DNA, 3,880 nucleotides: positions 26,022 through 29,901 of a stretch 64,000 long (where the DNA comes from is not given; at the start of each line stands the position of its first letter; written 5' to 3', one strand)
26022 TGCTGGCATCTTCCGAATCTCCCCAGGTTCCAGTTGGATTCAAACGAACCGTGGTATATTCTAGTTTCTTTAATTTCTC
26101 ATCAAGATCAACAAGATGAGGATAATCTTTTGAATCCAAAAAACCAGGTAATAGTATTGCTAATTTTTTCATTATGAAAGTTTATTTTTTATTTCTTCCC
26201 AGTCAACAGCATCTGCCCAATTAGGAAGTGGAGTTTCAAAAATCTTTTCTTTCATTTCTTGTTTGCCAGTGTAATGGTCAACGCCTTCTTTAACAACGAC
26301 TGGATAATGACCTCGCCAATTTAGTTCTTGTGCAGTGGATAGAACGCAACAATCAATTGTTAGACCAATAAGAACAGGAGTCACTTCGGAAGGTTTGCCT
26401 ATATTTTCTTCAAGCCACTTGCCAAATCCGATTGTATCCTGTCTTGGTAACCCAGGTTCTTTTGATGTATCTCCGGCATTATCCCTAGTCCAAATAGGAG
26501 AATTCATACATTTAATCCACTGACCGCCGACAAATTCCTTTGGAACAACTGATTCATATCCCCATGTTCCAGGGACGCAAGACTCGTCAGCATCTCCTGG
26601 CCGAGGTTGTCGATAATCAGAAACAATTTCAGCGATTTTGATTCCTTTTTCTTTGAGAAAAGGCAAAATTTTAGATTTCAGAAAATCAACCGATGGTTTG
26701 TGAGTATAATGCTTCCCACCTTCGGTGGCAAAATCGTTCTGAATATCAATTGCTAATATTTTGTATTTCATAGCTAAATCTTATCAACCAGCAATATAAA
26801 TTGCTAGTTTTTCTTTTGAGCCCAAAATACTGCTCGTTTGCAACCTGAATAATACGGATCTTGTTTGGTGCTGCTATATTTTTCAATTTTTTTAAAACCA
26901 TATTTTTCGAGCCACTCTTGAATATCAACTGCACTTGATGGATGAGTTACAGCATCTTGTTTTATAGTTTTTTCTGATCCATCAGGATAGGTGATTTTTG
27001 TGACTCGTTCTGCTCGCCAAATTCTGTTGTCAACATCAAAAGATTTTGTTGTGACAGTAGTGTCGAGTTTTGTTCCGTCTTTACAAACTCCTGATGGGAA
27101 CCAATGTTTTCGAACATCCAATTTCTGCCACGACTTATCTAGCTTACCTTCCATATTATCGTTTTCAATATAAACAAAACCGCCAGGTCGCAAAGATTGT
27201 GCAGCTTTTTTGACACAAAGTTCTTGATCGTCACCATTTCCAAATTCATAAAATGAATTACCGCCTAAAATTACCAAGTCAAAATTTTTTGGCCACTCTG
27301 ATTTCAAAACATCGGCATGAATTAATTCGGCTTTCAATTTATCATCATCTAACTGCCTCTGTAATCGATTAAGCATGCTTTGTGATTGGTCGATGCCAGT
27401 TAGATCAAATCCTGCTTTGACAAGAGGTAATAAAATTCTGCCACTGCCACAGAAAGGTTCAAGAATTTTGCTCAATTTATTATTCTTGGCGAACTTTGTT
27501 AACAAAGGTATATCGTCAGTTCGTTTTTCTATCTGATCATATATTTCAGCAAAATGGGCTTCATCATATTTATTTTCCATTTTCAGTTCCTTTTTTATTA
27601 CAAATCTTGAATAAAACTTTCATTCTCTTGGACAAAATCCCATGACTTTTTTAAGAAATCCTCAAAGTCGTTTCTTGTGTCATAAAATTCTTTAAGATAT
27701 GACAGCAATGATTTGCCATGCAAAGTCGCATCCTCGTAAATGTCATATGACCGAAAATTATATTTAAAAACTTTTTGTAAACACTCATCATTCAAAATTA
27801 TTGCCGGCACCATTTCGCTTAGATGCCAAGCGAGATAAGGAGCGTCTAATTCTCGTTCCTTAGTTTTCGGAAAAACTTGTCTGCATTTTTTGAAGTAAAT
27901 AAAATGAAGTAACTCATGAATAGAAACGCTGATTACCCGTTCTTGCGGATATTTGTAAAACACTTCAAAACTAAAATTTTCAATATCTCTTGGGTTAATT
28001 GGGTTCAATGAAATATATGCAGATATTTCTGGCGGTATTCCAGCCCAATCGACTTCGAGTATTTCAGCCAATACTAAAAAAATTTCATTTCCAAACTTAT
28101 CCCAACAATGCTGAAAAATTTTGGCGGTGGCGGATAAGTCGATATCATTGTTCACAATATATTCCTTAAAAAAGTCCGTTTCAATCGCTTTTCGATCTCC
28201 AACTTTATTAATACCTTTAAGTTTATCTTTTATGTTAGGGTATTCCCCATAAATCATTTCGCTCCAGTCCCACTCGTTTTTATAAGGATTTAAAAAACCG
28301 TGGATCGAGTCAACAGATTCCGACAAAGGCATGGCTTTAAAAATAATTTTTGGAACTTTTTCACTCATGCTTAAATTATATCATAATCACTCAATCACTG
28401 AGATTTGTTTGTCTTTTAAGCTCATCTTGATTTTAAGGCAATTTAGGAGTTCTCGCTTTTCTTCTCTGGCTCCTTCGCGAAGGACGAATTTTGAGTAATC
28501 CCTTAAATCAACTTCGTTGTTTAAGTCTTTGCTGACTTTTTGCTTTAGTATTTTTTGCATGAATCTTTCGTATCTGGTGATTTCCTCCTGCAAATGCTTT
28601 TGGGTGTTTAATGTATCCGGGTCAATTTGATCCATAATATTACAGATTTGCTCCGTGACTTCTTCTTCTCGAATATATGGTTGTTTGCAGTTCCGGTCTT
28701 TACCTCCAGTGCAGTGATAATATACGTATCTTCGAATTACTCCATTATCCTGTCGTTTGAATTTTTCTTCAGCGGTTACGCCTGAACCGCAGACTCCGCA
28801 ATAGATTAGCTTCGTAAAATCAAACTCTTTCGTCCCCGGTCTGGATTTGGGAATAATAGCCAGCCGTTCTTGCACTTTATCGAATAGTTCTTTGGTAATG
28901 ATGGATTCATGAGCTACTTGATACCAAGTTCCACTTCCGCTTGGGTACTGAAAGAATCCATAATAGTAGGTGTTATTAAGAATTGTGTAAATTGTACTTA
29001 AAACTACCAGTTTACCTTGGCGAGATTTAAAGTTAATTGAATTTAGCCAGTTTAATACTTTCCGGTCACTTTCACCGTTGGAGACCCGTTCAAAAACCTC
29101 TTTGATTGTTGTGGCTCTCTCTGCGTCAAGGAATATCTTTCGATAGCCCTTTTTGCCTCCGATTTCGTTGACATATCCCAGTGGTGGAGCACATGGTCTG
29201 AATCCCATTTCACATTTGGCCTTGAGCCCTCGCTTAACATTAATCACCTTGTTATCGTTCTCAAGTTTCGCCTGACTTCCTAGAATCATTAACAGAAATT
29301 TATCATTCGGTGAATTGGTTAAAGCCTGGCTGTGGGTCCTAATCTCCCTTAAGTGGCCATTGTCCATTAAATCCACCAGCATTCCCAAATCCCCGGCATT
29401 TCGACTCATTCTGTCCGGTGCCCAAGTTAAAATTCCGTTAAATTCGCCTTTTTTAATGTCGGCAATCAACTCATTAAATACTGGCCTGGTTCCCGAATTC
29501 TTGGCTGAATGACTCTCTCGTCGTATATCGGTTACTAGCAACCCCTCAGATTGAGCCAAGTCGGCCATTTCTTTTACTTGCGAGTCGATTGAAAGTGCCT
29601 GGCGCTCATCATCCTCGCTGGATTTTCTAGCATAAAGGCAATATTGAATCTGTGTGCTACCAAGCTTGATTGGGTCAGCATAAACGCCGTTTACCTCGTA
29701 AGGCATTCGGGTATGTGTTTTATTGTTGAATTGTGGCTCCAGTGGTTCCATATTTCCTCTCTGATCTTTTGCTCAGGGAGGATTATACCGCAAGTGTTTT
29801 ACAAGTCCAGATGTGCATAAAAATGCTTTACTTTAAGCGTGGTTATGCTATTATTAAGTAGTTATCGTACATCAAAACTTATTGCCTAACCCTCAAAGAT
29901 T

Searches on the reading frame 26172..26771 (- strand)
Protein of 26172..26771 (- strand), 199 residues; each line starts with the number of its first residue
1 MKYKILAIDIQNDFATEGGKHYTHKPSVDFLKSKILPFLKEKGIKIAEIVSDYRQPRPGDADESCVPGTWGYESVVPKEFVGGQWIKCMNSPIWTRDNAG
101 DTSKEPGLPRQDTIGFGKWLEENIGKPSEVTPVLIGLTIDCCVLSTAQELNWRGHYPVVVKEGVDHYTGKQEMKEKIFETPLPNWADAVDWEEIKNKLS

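Call 41: search_protein_families(library=pfam, proteins=[window:26172-26771:-], max_evalue=0.001)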
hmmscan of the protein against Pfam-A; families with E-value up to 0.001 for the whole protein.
window:26172-26771:- (199 aa): 1 family
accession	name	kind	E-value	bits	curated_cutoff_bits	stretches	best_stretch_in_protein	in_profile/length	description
PF00857.26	Isochorismatase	-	5e-07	30.4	27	1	131-172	115-156/175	Isochorismatase domain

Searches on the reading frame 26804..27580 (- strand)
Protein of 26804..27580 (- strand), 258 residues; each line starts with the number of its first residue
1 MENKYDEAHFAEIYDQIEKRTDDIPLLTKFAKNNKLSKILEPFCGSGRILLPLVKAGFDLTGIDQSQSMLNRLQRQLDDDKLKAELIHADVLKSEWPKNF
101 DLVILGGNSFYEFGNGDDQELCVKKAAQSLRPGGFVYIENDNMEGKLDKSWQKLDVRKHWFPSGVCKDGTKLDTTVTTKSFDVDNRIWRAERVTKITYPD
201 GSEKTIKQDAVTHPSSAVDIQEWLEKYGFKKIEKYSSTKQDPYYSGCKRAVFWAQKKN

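Call 41: search_protein_families(library=pfam, proteins=[window:26804-27580:-], max_evalue=0.001)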
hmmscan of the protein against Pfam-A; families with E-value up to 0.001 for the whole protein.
window:26804-27580:- (258 aa): 7 families
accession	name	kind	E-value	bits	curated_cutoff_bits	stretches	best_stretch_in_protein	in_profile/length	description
PF13649.12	Methyltransf_25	-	8.5e-14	52.5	27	1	39-134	1-97/97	Methyltransferase domain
PF08241.18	Methyltransf_11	-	6.4e-12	46.4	21.2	1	44-138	5-95/95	Methyltransferase domain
PF08242.18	Methyltransf_12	-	6.4e-10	40.1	30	1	44-135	5-97/98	Methyltransferase domain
PF13847.12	Methyltransf_31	-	1e-09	38.6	27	1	35-156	3-127/145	Methyltransferase domain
PF13489.12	Methyltransf_23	-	4.5e-07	30.2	27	1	27-231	13-161/164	Methyltransferase domain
PF03848.20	TehB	-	0.00014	21.8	20.4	1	30-104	25-100/193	Tellurite resistance protein TehB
PF05175.20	MTS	-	0.00025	21.2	23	1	26-138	23-138/170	Methyltransferase small domain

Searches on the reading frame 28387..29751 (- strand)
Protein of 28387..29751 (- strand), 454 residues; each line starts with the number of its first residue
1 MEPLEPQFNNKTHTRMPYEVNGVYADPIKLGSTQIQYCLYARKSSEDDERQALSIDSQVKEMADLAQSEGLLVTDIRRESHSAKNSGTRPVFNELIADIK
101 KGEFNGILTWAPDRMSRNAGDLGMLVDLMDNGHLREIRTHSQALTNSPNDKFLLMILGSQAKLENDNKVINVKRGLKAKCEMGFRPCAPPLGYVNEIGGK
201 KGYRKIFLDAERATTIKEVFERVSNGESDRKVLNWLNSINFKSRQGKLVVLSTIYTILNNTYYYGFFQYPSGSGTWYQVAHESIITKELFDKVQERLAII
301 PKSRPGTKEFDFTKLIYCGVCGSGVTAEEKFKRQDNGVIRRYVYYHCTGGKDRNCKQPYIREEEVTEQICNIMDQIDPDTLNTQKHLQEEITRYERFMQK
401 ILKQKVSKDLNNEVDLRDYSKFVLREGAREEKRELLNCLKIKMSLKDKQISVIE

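Call 41: search_protein_families(library=pfam, proteins=[window:28387-29751:-], max_evalue=0.001)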
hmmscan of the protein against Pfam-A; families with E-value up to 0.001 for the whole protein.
window:28387-29751:- (454 aa): 3 families
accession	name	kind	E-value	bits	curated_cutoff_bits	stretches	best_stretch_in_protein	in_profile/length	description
PF00239.26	Resolvase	-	1.7e-20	74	23.3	1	39-183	3-143/145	Resolvase, N terminal domain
PF07508.19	Recombinase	-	6e-15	55.8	21.1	1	211-297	2-99/102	Recombinase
PF13408.12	Zn_ribbon_recom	-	2.3e-08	34.7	25.3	1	312-369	2-53/58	Recombinase zinc beta ribbon domain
